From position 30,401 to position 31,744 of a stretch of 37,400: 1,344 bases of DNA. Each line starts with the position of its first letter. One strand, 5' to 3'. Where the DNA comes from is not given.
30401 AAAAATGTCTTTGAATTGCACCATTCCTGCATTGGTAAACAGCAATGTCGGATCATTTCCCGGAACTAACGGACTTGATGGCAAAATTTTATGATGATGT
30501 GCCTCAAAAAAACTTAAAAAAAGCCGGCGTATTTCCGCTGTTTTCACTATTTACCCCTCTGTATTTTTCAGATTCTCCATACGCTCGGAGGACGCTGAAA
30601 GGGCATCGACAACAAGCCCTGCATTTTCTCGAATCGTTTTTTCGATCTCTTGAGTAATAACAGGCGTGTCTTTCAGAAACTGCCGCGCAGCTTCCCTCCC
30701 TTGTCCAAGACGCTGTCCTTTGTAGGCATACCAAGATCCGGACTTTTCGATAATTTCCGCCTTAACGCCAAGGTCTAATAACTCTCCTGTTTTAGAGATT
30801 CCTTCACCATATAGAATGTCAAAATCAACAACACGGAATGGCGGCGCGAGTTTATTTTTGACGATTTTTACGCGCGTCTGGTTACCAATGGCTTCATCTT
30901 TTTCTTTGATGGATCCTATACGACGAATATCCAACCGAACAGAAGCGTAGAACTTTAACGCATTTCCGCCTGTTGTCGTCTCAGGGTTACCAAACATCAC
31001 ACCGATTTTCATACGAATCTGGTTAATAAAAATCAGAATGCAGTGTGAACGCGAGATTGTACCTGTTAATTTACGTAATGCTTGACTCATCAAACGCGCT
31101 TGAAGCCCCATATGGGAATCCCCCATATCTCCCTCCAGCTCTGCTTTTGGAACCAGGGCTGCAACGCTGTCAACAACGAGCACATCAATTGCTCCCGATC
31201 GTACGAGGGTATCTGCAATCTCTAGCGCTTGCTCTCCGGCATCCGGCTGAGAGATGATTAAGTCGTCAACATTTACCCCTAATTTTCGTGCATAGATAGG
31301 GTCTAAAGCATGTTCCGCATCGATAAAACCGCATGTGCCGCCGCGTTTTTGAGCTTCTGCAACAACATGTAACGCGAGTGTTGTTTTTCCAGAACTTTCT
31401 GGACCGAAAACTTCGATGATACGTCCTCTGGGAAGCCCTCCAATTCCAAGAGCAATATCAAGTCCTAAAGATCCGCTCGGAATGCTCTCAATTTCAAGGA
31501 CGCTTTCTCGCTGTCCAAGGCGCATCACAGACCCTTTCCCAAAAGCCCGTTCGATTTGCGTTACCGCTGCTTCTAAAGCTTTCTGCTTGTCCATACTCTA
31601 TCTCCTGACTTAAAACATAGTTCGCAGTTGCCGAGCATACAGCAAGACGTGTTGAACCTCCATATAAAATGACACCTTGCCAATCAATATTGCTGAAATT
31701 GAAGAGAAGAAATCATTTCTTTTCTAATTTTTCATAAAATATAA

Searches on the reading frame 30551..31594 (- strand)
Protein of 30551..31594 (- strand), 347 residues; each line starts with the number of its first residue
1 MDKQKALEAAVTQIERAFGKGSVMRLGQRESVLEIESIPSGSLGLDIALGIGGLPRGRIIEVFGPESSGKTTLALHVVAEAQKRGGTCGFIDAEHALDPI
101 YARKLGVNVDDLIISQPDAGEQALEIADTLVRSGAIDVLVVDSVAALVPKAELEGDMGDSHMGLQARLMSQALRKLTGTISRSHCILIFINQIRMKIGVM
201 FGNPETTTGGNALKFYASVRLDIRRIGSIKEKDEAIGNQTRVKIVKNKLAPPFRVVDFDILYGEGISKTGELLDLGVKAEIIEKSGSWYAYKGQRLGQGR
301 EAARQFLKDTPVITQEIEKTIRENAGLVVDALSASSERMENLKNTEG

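Call 5: search_protein_families(library=pfam, proteins=[window:30551-31594:-], max_evalue=0.01)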
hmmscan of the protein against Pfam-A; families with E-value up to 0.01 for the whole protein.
window:30551-31594:- (347 aa): 8 families
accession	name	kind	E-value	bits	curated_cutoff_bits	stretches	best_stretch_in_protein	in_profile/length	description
PF00154.27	RecA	-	3.1e-145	482.9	27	1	5-267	1-262/262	recA bacterial DNA recombination protein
PF21096.2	RecA_C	-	5.9e-25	87.6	27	1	270-325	1-56/57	RecA C-terminal domain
PF06745.19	ATPase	-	1e-07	32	26.6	1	39-115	2-80/231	KaiC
PF08423.17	Rad51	-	4.9e-07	29.7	22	1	35-225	5-211/244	Rad51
PF13479.12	AAA_24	-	0.0012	19.2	27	1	60-149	5-78/195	AAA domain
PF13481.12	AAA_25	-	0.002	18.2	27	0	53-81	29-57/195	AAA domain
PF01637.24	ATPase_2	-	0.003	17.8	33.2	1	58-95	21-58/225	ATPase domain predominantly from Archaea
PF13191.12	AAA_16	-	0.004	18.1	32.6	1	55-190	22-138/167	AAA ATPase domain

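Call 67: list_cluster_members(proteins=[window:30551-31594:-, window:27950-30547:-, window:14173-15408:+, window:7575-9368:-, window:12484-13062:-, window:34406-35956:+])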
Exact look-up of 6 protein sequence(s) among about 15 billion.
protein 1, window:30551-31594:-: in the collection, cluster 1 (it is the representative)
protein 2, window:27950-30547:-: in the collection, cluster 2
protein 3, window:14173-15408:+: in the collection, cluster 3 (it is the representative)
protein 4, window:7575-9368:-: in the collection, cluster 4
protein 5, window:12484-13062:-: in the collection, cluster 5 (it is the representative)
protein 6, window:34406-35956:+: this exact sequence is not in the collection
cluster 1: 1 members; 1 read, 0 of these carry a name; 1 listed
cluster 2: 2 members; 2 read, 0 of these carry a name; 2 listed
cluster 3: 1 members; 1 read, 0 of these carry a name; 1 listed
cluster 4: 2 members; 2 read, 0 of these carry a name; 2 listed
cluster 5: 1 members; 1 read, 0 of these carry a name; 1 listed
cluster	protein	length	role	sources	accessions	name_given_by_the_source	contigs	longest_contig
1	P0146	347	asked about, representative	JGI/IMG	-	-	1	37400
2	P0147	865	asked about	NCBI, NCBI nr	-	-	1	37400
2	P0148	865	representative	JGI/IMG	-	-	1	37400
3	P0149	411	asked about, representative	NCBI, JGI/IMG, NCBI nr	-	-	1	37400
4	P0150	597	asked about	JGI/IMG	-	-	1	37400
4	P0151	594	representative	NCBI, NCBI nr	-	-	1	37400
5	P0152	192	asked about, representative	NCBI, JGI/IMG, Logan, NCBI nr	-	-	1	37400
